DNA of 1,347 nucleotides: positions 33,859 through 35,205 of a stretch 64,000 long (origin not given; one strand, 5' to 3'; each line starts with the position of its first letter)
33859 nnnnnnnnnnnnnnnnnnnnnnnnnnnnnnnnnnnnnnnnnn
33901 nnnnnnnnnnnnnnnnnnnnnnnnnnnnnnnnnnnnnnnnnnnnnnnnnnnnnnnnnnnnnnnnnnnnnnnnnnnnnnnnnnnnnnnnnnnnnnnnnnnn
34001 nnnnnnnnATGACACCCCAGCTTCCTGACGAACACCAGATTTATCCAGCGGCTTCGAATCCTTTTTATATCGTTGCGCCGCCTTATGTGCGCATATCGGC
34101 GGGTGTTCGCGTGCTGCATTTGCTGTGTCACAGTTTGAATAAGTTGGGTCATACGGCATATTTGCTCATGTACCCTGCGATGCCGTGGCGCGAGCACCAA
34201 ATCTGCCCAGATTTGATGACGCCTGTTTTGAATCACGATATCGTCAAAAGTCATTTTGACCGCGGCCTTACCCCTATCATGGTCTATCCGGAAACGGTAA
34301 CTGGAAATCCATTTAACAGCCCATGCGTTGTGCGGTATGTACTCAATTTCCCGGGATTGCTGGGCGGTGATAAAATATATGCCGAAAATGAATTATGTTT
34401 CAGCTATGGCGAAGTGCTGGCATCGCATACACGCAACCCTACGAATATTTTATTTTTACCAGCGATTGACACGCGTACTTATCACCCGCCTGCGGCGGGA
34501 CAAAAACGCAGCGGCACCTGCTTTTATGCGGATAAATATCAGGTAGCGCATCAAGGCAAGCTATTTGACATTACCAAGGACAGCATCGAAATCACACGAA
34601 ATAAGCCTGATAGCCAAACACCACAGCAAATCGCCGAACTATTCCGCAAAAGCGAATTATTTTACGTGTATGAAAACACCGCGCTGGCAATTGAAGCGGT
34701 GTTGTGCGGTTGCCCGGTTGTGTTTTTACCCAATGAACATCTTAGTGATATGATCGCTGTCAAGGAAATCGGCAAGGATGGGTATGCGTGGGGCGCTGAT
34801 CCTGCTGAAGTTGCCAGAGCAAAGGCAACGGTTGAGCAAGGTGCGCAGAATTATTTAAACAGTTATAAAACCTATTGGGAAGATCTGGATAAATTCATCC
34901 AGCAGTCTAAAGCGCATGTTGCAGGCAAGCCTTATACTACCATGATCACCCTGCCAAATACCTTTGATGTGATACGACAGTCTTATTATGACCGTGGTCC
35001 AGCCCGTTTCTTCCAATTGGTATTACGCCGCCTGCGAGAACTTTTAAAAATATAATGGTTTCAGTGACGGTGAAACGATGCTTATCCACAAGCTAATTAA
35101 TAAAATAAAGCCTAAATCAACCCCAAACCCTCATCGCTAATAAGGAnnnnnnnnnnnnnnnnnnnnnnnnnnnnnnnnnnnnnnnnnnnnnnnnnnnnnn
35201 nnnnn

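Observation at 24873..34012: CDP-3,6-dideoxyhexose arm (rfbF-rfbG-rfbH) joined to an acetolactate-synthase-like ThDP enzyme, a DHQ-synthase-family enzyme and an aldolase-like protein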

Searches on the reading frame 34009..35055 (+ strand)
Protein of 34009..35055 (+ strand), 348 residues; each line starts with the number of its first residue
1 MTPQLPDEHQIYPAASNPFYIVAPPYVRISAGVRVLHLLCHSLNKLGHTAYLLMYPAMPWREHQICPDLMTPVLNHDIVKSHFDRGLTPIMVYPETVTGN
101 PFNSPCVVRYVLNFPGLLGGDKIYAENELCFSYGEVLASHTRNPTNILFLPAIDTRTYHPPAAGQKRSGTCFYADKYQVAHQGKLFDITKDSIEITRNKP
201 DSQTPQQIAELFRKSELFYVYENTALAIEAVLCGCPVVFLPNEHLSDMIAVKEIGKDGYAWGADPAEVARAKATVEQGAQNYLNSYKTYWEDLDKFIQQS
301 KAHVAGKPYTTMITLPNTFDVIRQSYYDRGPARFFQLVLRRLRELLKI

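Call 3: search_protein_families(library=pfam, proteins=[window:34009-35055:+])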
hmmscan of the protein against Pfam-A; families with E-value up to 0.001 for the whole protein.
window:34009-35055:+ (348 aa): 0 families

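Call 4: search_protein_families(library=ncbifam, proteins=[window:34009-35055:+])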
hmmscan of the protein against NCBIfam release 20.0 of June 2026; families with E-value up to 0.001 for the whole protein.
window:34009-35055:+ (348 aa): 0 families

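Call 55: search_solved_structures(query=A2, max_evalue=10)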
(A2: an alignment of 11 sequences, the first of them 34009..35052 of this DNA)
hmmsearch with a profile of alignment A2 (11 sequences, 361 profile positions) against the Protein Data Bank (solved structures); distinct sequences matched with E-value up to 10: 1.
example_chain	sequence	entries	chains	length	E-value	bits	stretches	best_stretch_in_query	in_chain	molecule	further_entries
1ynp_A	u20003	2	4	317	0.99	12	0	248-297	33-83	oxidoreductase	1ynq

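Call 56: search_protein_families(library=pfam, alignment_id=A2, max_evalue=1)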
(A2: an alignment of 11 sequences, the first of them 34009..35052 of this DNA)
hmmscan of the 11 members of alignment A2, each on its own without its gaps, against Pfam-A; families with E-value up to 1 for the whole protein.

A. member 1, window:34009-35052:+ (348 aa): 0 families

B. families by the number of members that match (of 11 scanned): 5 families
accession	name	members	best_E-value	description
PF00153.32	Mito_carr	1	0.0086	Mitochondrial carrier protein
PF22099.1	MRS2-like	1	0.025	Magnesium transporter MRS2-like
PF04230.19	PS_pyruv_trans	1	0.026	Polysaccharide pyruvyl transferase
PF13692.12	Glyco_trans_1_4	1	0.033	Glycosyl transferases group 1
PF00534.26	Glycos_transf_1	1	0.088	Glycosyl transferases group 1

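Call 79: find_homologous_proteins(query=window:34009-35055:+, max_evalue=0.00001)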
Query window:34009-35055:+ (348 aa): 518 proteins with E <= 0.00001 among 2598 candidates; the best 120 are listed.
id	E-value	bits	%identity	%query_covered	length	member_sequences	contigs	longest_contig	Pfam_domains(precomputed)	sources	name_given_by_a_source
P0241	5.0e-241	817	100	100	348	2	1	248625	-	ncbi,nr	ncbi:MAG: hypothetical protein SFW65_02825 [Alphaproteobacteria bacterium]|nr:hypothetical protein [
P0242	4.6e-211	718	86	100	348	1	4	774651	-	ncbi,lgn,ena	-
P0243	1.2e-190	651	80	99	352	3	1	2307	-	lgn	-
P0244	1.3e-189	648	80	99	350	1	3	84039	-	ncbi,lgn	-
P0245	1.6e-182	624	73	99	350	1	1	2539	-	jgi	jgi:hypothetical protein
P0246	4.8e-182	623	75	99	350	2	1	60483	-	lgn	-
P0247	6.7e-180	616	74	99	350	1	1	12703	-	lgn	-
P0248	7.9e-180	616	77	95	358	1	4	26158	-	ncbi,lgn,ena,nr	ncbi:MAG: hypothetical protein EB059_02440 [Alphaproteobacteria bacterium]|nr:hypothetical protein [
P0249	2.4e-175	601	73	99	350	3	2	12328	-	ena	-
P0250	2.6e-154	532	64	98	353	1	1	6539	-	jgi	jgi:hypothetical protein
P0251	2.9e-153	528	64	100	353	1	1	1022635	-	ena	-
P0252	5.7e-153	527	65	97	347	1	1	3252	-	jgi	jgi:hypothetical protein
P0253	2.0e-152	525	64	96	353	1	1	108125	-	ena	-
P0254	2.7e-150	518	65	97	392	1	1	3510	-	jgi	jgi:hypothetical protein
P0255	3.4e-147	508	64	97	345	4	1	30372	-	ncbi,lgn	-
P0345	1.8e-103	364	50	96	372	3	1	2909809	-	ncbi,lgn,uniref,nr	ncbi:hypothetical protein Tbd_1883 [Thiobacillus denitrificans ATCC 25259]|uniref:Uncharacterized pr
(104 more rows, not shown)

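Call 82: find_encoding_contigs(protein=P0345, flank=10000, max_places=1)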
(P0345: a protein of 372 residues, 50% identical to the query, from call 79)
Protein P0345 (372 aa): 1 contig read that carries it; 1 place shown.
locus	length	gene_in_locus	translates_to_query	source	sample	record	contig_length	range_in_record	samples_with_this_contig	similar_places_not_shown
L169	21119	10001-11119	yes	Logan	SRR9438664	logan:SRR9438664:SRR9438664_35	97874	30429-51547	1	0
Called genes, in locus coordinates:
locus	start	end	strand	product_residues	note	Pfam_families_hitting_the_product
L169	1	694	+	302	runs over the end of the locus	PF00005:ABC_tran, PF13304:AAA_21 (weak)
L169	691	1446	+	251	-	PF01061:ABC2_membrane, PF12698:ABC2_membrane_3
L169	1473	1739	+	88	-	PF01722:BolA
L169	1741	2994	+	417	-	PF00275:EPSP_synthase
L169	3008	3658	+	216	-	PF01634:HisG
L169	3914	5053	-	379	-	PF13524:Glyco_trans_1_2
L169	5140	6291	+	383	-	PF04932:Wzy_C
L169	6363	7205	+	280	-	PF03328:HpcH_HpaI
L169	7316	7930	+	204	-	PF13561:adh_short_C2, PF00106:adh_short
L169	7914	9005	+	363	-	PF01761:DHQ_synthase, PF24621:DHQS_C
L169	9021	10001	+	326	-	PF01370:Epimerase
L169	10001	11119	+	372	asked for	-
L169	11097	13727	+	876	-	PF00535:Glycos_transf_2, PF13641:Glyco_tranf_2_3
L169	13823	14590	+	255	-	PF00483:NTP_transferase, PF12804:NTP_transf_3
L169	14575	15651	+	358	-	PF01073:3Beta_HSD (weak), PF01370:Epimerase, PF02719:Polysacc_synt_2, PF16363:GDP_Man_Dehyd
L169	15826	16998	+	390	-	PF00266:Aminotran_5 (faint), PF01041:DegT_DnrJ_EryC1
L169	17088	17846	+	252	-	PF01061:ABC2_membrane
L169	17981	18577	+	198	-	PF00005:ABC_tran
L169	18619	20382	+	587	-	PF02776:TPP_enzyme_N, PF00205:TPP_enzyme_M, PF02775:TPP_enzyme_C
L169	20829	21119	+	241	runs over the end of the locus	PF00535:Glycos_transf_2, PF10111:Glyco_tranf_2_2, PF13641:Glyco_tranf_2_3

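Call 86: predict_structure(alignment_id=A4)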
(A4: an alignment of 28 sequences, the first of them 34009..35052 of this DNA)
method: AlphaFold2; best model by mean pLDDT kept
length: 348 residues; sequences in the alignment: 28
mean_pLDDT: 89.4   pTM: 0.87
mean pLDDT of the five models: 89.4, 89.3, 89.2, 87.6, 86.6
residues with pLDDT >= 90: 215; 70-90: 122; 50-70: 9; < 50: 2
segments of 3 or more residues with pLDDT < 50: none
pLDDT, mean of each block of 10 residues (from residue 1): 64 84 85 93 95 85 83 95 96 93 96 82 92 93 94 93 91 88 89 90 94 97 90 96 75 93 94 97 96 98 96 88 76 79 77
secondary structure, 60 per line:
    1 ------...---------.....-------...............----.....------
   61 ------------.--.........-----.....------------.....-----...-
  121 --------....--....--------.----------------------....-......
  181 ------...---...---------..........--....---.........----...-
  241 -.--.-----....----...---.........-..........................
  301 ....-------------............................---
elements in order: E19-23 H31-45 E50-54 H76-84 E90-94 E107-111 E129-132 H135-138 E170-173 H175-180 E193-195 H205-214 E217-220 H224-232 E237-239 H251-254 E259-261 H265-273 H275-304 H318-345

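Call 88: fold_search(model_id=the predicted structure, library=pdb)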
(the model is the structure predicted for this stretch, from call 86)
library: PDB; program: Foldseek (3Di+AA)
matches with E <= 10: 1021; with E <= 0.001: 127
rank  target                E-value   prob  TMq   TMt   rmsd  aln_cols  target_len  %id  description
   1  9v0w_B                4.8e-08  1.00  0.49  0.48   7.8       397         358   11  UDP-Glc:tetrahydrobiopterin glucosyltransferase from Pseudanabaena sp. Chao 1811 (released 2025-11-26)
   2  7qsg_A                6.1e-08  1.00  0.47  0.44   9.9       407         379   12  Methylmannose polysaccharide mannosyltransferase from M. hassiacum (released 2023-01-25)
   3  8xsh                  7.2e-08  1.00  0.47  0.48   9.2       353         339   14  Crystal structure of the Actinobacillus minor NM305 glucosyltransferase (released 2025-01-15)
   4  3c48_B                2.3e-07  1.00  0.31  0.28  11.9       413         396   12  Structure of the retaining glycosyltransferase MshA: The first step in mycothiol biosynthesis. Organism: Corynebacteri (released 2008-03-25)
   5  8x3q_A                3.5e-07  1.00  0.45  0.46   8.8       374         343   15  tll1591 with alpha-glucan 4sugar (released 2024-10-16)
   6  7fga_A                4.7e-07  1.00  0.41  0.42   9.6       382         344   15  Alpha-1,2-glucosyltransferase_UDP_sucrose_tll1591 (released 2022-06-01)
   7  7qsg_B                5.3e-07  1.00  0.45  0.51   7.8       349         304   12  Methylmannose polysaccharide mannosyltransferase from M. hassiacum (released 2023-01-25)
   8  8x3q_D                1.5e-06  1.00  0.40  0.40   9.7       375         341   16  tll1591 with alpha-glucan 4sugar (released 2024-10-16)
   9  3c4q_A                2.3e-06  1.00  0.46  0.42   8.6       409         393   11  Structure of the retaining glycosyltransferase MshA : The first step in mycothiol biosynthesis. Organism : Corynebacte (released 2008-04-01)
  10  7fg9_A                2.3e-06  1.00  0.42  0.43   9.4       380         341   16  Alpha-1,2-glucosyltransferase_UDP_tll1591 (released 2022-06-01)
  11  5d01_B                2.5e-06  1.00  0.43  0.42  10.1       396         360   11  Crystal structure of BshA from B. subtilis complexed with N-acetylglucosaminyl-malate (released 2016-09-07)
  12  5d00_B                3.3e-06  1.00  0.46  0.45   7.4       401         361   10  Crystal structure of BshA from B. subtilis complexed with N-acetylglucosaminyl-malate and UMP (released 2016-09-07)
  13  4n9w                  3.7e-06  1.00  0.46  0.45   8.9       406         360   11  Crystal structure of phosphatidyl mannosyltransferase PimA (released 2014-11-12)
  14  7fga_B                4.4e-06  1.00  0.42  0.43   8.9       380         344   14  Alpha-1,2-glucosyltransferase_UDP_sucrose_tll1591 (released 2022-06-01)
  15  6kqx                  4.4e-06  1.00  0.31  0.32  10.3       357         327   14  Crystal structure of Yijc from B. subtilis in complex with UDP (released 2020-09-30)
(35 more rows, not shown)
